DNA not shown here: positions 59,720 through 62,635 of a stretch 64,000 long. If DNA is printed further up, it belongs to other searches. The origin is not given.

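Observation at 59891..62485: [FeFe]-hydrogenase-like sensory module fused to a GGDEF-EAL output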

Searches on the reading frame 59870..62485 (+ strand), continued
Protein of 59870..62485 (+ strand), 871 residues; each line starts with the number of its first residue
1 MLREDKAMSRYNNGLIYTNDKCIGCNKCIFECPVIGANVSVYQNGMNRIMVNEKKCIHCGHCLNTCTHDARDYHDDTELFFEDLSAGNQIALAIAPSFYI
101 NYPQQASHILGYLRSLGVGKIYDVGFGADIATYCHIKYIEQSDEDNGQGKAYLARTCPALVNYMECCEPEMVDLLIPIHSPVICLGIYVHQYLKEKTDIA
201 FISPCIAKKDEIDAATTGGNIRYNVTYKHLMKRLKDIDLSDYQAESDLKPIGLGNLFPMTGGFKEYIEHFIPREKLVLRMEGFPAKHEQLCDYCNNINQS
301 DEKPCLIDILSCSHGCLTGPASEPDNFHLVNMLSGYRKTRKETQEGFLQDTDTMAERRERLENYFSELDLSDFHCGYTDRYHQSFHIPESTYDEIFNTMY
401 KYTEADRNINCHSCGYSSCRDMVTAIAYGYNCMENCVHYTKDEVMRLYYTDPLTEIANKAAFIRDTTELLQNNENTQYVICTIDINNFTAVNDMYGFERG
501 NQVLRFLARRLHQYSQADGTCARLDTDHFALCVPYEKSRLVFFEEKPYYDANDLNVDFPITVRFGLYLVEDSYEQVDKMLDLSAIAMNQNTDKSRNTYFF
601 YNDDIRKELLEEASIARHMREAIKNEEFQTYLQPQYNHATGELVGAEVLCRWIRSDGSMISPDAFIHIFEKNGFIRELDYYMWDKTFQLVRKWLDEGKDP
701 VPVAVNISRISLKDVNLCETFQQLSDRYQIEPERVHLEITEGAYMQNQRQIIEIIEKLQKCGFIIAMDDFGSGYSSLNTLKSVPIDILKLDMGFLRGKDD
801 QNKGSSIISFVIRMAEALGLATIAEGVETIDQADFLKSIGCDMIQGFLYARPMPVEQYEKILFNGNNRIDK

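Call 14: list_cluster_members(proteins=[P0121, P0122, P0123, P0138, P0232, P0196, P0141])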
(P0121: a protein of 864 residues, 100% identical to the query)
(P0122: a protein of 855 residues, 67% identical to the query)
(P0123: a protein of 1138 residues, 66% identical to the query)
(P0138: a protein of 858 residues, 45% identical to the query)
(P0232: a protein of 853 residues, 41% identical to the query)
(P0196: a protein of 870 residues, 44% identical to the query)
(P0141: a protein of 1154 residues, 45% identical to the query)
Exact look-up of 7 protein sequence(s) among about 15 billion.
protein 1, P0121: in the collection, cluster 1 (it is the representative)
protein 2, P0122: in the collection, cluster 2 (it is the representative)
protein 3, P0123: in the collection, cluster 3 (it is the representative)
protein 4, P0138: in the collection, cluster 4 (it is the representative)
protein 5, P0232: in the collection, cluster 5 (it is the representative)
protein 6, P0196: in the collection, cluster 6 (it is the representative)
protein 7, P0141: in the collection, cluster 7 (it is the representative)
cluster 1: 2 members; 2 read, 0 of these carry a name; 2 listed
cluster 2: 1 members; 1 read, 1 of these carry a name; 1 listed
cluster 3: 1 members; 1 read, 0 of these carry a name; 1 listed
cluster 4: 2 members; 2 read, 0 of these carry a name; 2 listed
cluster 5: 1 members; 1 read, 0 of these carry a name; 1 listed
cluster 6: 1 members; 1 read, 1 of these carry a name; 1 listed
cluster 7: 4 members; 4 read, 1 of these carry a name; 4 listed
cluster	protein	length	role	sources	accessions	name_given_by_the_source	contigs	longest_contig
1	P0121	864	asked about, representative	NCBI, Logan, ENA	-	-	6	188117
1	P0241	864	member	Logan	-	-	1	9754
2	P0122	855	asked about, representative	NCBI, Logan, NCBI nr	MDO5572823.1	MAG: EAL domain-containing protein [bacterium] | EAL domain-containing protein [bacterium]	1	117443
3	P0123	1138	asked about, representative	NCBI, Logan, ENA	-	-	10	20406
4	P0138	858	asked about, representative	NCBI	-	-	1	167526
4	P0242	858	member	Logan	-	-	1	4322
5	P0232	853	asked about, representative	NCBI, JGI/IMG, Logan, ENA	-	-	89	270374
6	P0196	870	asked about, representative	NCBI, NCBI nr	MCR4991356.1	MAG: EAL domain-containing protein [Lachnospiraceae bacterium] | EAL domain-containing protein [Lachnospiraceae bacterium]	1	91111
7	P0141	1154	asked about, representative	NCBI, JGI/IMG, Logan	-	diguanylate cyclase (GGDEF)-like protein/PAS domain S-box-containing protein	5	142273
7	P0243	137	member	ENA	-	-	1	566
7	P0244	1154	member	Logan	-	-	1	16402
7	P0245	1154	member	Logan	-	-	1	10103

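Call 15: find_encoding_contigs(protein=P0121, flank=10000, max_places=4)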
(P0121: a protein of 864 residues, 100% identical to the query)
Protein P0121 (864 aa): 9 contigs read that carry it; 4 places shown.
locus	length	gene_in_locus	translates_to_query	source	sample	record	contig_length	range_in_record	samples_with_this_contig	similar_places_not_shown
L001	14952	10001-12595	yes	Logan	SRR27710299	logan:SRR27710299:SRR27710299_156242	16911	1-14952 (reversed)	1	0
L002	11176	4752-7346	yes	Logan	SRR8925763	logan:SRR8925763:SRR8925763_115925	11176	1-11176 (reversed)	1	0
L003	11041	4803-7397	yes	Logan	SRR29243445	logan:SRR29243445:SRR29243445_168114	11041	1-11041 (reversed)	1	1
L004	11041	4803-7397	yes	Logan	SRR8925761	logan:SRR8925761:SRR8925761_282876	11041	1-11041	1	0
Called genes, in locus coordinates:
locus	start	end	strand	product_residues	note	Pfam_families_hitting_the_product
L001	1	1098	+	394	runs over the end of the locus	PF04055:Radical_SAM, PF06969:HemN_C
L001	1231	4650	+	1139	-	PF08447:PAS_3 (faint), PF00990:GGDEF, PF00563:EAL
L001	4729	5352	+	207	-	PF04542:Sigma70_r2, PF04545:Sigma70_r4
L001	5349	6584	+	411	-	PF22694:CtpB_N-like (weak), PF00595:PDZ (faint), PF13180:PDZ_2 (weak), PF17820:PDZ_6, PF03572:Peptidase_S41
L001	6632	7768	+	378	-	PF01966:HD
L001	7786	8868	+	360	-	PF00437:T2SSE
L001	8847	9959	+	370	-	PF08495:FIST, PF10442:FIST_C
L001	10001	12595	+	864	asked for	PF12838:Fer4_7 (weak), PF13187:Fer4_9 (weak), PF13237:Fer4_10, PF02906:Fe_hyd_lg_C, PF00990:GGDEF, PF00563:EAL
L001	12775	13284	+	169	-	PF04542:Sigma70_r2, PF08281:Sigma70_r4_2, PF04545:Sigma70_r4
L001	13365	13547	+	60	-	-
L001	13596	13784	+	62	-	-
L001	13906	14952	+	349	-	?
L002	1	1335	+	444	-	?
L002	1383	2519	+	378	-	PF01966:HD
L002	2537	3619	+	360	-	PF00437:T2SSE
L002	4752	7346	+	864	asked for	PF12838:Fer4_7 (weak), PF13187:Fer4_9 (weak), PF13237:Fer4_10, PF02906:Fe_hyd_lg_C, PF00990:GGDEF, PF00563:EAL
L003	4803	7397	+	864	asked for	PF12838:Fer4_7 (weak), PF13187:Fer4_9 (weak), PF13237:Fer4_10, PF02906:Fe_hyd_lg_C, PF00990:GGDEF, PF00563:EAL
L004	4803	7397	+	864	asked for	PF12838:Fer4_7 (weak), PF13187:Fer4_9 (weak), PF13237:Fer4_10, PF02906:Fe_hyd_lg_C, PF00990:GGDEF, PF00563:EAL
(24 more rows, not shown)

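Call 28: find_encoding_contigs(protein=P0122, flank=8000, max_places=2)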
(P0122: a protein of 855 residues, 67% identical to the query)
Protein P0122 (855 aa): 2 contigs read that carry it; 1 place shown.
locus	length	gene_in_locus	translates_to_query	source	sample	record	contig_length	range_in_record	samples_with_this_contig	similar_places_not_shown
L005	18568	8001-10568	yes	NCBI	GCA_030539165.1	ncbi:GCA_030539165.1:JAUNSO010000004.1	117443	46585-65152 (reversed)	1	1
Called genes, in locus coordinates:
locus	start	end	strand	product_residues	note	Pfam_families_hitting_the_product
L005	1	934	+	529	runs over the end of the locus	PF02927:CelD_N, PF00759:Glyco_hydro_9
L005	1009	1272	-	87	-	PF01649:Ribosomal_S20p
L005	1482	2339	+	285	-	PF03418:Peptidase_A25, PF06866:DUF1256 (faint)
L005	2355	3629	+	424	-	PF07454:SpoIIP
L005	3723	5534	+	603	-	PF00009:GTP_EFTU, PF22042:EF-G_D2 (faint), PF03144:GTP_EFTU_D2, PF00679:EFG_C, PF06421:LepA_C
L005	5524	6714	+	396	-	PF04055:Radical_SAM, PF06969:HemN_C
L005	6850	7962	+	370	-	PF08495:FIST, PF10442:FIST_C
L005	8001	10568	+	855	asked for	PF12837:Fer4_6 (faint), PF12838:Fer4_7 (weak), PF13187:Fer4_9 (weak), PF13237:Fer4_10, PF02906:Fe_hyd_lg_C, PF04060:FeS (weak), PF00990:GGDEF, PF00563:EAL, +1 more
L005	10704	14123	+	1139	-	PF08447:PAS_3 (faint), PF00990:GGDEF, PF17853:GGDEF_2 (faint), PF00990:GGDEF, PF00563:EAL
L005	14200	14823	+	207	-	PF04542:Sigma70_r2, PF04545:Sigma70_r4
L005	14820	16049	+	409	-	PF22694:CtpB_N-like (faint), PF00595:PDZ (weak), PF13180:PDZ_2, PF17820:PDZ_6, PF03572:Peptidase_S41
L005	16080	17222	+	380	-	PF13487:HD_5 (weak), PF01966:HD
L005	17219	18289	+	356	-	PF00437:T2SSE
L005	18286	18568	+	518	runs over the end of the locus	PF04932:Wzy_C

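Call 29: find_encoding_contigs(protein=P0138, flank=8000, max_places=2)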
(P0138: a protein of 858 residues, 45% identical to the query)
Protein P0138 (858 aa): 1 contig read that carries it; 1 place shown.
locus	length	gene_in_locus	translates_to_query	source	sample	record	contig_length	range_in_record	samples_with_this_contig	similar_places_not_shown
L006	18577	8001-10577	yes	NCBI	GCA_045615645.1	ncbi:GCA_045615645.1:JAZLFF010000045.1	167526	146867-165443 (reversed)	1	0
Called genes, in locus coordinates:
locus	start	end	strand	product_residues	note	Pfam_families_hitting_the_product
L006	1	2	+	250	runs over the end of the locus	PF02463:SMC_N (weak), PF00005:ABC_tran, PF13401:AAA_22 (faint), PF13304:AAA_21 (weak)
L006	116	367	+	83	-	PF00886:Ribosomal_S16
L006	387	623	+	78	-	PF13083:KH_KhpA-B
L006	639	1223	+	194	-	PF01782:RimM, PF24986:PRC_RimM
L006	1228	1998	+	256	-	PF01746:tRNA_m1G_MT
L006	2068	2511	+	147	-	PF01245:Ribosomal_L19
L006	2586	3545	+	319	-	-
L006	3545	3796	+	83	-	PF01312:Bac_export_2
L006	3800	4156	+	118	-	PF08378:NERD (weak), PF02021:UPF0102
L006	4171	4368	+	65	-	-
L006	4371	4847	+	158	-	-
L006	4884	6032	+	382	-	PF10093:EarP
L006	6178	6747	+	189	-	PF08207:EFP_N, PF01132:EFP, PF09285:Elong-fact-P_C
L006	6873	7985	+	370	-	PF08495:FIST, PF10442:FIST_C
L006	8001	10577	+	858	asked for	PF12838:Fer4_7 (weak), PF02906:Fe_hyd_lg_C, PF04060:FeS, PF00990:GGDEF, PF00563:EAL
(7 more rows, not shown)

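Call 30: find_encoding_contigs(protein=P0232, flank=8000, max_places=2)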
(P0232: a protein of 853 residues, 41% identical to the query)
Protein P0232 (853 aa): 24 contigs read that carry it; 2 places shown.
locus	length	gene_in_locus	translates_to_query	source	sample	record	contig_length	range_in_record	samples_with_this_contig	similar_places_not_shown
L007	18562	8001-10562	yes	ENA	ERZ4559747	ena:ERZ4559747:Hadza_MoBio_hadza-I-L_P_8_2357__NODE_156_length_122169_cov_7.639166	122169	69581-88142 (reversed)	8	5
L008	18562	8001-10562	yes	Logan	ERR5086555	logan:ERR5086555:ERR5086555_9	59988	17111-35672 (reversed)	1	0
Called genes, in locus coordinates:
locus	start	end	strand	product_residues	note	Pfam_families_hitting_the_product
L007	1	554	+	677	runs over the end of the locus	PF13802:Gal_mutarotas_2, PF01055:Glyco_hydro_31_2nd, PF21365:Glyco_hydro_31_3rd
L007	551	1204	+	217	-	PF00657:Lipase_GDSL, PF13472:Lipase_GDSL_2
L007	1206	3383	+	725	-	PF00933:Glyco_hydro_3, PF01915:Glyco_hydro_3_C, PF14310:Fn3-like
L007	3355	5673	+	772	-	PF14498:Glyco_hyd_65N_2, PF22124:Glyco_hydro_95_cat, PF21307:Glyco_hydro_95_C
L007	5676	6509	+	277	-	PF20434:BD-FAE, PF07859:Abhydrolase_3, PF00326:Peptidase_S9 (weak)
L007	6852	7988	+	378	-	PF08495:FIST, PF10442:FIST_C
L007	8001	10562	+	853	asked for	PF12838:Fer4_7 (weak), PF13237:Fer4_10 (weak), PF14697:Fer4_21, PF00037:Fer4 (weak), PF02906:Fe_hyd_lg_C, PF04060:FeS (weak), PF00990:GGDEF, PF00563:EAL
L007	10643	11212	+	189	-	-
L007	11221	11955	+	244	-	PF00899:ThiF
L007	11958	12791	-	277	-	PF00497:SBP_bac_3, PF10613:Lig_chan-Glu_bd (faint)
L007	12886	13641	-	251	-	PF00005:ABC_tran, PF02463:SMC_N, PF13304:AAA_21 (weak)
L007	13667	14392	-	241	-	PF00528:BPD_transp_1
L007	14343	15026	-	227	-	PF00528:BPD_transp_1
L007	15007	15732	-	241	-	PF01027:Bax1-I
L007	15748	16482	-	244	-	PF10719:ComFB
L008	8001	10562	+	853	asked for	PF12838:Fer4_7 (weak), PF13237:Fer4_10 (weak), PF14697:Fer4_21, PF00037:Fer4 (weak), PF02906:Fe_hyd_lg_C, PF04060:FeS (weak), PF00990:GGDEF, PF00563:EAL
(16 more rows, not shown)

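Call 38: find_encoding_contigs(protein=P0141, flank=6000, max_places=2)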
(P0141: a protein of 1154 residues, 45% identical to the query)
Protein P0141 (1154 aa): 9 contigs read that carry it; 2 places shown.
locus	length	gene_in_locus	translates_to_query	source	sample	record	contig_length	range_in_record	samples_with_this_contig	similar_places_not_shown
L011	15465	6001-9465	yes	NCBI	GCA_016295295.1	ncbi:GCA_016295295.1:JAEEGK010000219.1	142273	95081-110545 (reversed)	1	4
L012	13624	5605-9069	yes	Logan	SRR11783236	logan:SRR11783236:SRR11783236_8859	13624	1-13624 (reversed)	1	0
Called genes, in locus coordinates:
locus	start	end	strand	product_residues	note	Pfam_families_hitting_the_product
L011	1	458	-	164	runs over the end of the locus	PF00383:dCMP_cyt_deam_1, PF14437:MafB19-deam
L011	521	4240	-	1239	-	PF25596:CPSase_L_D1, PF02222:ATP-grasp (faint), PF02786:CPSase_L_D2, PF07478:Dala_Dala_lig_C (weak), PF02787:CPSase_L_D3, PF25596:CPSase_L_D1, PF02786:CPSase_L_D2, PF01678:DAP_epimerase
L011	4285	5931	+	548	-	PF09587:PGA_cap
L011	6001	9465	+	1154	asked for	PF00037:Fer4 (faint), PF12837:Fer4_6 (faint), PF12838:Fer4_7 (weak), PF02906:Fe_hyd_lg_C, PF00990:GGDEF, PF00563:EAL, PF13426:PAS_9 (faint), PF08447:PAS_3 (weak)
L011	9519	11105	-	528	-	PF01229:Glyco_hydro_39, PF11790:Glyco_hydro_cc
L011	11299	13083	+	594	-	PF00664:ABC_membrane, PF02463:SMC_N (weak), PF00005:ABC_tran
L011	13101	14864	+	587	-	PF00664:ABC_membrane, PF00005:ABC_tran, PF02463:SMC_N (faint)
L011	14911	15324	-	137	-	-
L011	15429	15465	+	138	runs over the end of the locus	PF00383:dCMP_cyt_deam_1, PF08211:dCMP_cyt_deam_2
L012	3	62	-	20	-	?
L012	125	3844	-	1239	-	PF25596:CPSase_L_D1, PF02222:ATP-grasp (faint), PF02786:CPSase_L_D2, PF07478:Dala_Dala_lig_C (weak), PF02787:CPSase_L_D3, PF25596:CPSase_L_D1, PF02786:CPSase_L_D2, PF01678:DAP_epimerase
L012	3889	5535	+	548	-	PF09587:PGA_cap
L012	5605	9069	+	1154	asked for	PF00037:Fer4 (faint), PF12837:Fer4_6 (faint), PF12838:Fer4_7 (weak), PF02906:Fe_hyd_lg_C, PF00990:GGDEF, PF00563:EAL, PF13426:PAS_9 (faint), PF08447:PAS_3 (weak)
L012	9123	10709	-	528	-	PF01229:Glyco_hydro_39, PF11790:Glyco_hydro_cc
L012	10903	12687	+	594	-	PF00664:ABC_membrane, PF02463:SMC_N (weak), PF00005:ABC_tran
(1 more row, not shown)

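Call 39: find_encoding_contigs(protein=P0196, flank=6000, max_places=2)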
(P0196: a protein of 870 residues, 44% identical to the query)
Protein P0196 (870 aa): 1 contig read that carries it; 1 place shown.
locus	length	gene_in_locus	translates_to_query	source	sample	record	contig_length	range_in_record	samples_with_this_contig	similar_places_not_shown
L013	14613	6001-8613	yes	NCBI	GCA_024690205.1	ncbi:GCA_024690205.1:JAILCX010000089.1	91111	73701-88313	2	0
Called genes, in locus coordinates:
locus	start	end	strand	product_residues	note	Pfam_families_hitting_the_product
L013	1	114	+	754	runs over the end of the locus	PF20250:FapA_N, PF03961:FapA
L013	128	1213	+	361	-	PF00072:Response_reg, PF13487:HD_5, PF01966:HD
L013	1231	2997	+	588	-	PF01336:tRNA_anti-codon, PF00152:tRNA-synt_2, PF02938:GAD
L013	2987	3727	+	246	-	PF03099:BPL_LplA_LipB, PF16917:BPL_LplA_LipB_2 (weak)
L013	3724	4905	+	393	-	PF11187:Mbeg1-like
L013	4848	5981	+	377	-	PF08495:FIST, PF10442:FIST_C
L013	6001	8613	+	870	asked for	PF00037:Fer4 (faint), PF12838:Fer4_7, PF13187:Fer4_9 (weak), PF13237:Fer4_10, PF02906:Fe_hyd_lg_C, PF04060:FeS (weak), PF00990:GGDEF, PF00563:EAL, +1 more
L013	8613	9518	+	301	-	PF00126:HTH_1, PF03466:LysR_substrate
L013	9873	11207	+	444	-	PF01546:Peptidase_M20, PF07687:M20_dimer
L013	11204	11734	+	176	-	PF14196:ATC_hydrolase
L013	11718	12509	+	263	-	PF00528:BPD_transp_1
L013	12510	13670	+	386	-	PF09084:NMT1, PF13379:NMT1_2 (weak)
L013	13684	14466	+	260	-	PF00005:ABC_tran, PF13304:AAA_21 (faint)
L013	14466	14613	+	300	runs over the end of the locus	PF00881:Nitroreductase, PF14512:TM1586_NiRdase (faint), PF00881:Nitroreductase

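Call 89: predict_structure(alignment_id=A4)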
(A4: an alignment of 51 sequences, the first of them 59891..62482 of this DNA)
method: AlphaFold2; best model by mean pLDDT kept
length: 864 residues; sequences in the alignment: 51
mean_pLDDT: 86.9   pTM: 0.49
mean pLDDT of the five models: 86.9, 86.9, 85.2, 84.7, 84.5
residues with pLDDT >= 90: 388; 70-90: 421; 50-70: 47; < 50: 8
segments of 3 or more residues with pLDDT < 50: 376-378
pLDDT, mean of each block of 10 residues (from residue 1): 78 88 84 81 88 90 93 95 95 90 95 96 95 74 80 89 86 95 95 96 89 93 94 94 91 90 88 74 74 81 88 80 82 86 86 92 91 61 83 89 83 84 79 87 92 95 92 93 87 92 88 92 93 82 83 90 92 93 83 88 85 90 93 88 90 86 88 95 93 91 83 93 94 77 85 92 66 79 76 73 88 88 85 86 86 81 60
secondary structure, 60 per line:
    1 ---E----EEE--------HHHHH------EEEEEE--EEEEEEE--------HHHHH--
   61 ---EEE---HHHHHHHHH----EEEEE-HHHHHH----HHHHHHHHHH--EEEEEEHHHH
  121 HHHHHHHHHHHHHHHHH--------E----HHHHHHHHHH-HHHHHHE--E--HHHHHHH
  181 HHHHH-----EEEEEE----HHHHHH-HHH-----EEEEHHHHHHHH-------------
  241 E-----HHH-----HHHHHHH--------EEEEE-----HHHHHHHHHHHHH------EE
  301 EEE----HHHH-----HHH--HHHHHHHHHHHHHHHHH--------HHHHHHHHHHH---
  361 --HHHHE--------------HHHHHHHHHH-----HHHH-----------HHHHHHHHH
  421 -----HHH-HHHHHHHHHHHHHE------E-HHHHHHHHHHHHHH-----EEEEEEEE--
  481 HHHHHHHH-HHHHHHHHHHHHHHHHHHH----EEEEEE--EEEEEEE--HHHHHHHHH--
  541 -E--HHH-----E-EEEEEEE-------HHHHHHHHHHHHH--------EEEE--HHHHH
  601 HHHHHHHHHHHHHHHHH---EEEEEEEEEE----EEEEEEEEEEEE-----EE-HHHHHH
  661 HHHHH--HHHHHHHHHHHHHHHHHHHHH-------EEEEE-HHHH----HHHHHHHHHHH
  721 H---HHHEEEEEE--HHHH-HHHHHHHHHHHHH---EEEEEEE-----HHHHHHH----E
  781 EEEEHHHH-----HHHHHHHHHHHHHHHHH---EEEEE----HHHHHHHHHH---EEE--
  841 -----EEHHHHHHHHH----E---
elements in order (helices of 4 or more, strands of 3 or more residues): E9-11 H20-24 E31-36 E39-45 H54-58 E64-66 H70-78 E83-87 H89-94 H99-108 E111-116 H117-137 H151-160 H162-167 H174-185 E191-196 H201-206 E216-219 H220-227 H255-261 E270-274 H280-292 E299-303 H308-311 H322-338 H347-357 H363-366 H382-391 H397-400 H412-420 H430-442 H452-465 E471-478 H481-488 H490-508 E513-518 E521-527 H530-538 E555-561 H569-581 E590-593 H596-617 E621-630 E635-646 H655-665 H668-688 E696-700 H702-705 H710-721 E728-733 H736-739 H741-753 E757-763 H769-775 E780-784 H785-788 H794-810 E814-818 H823-832 E836-838 H848-856
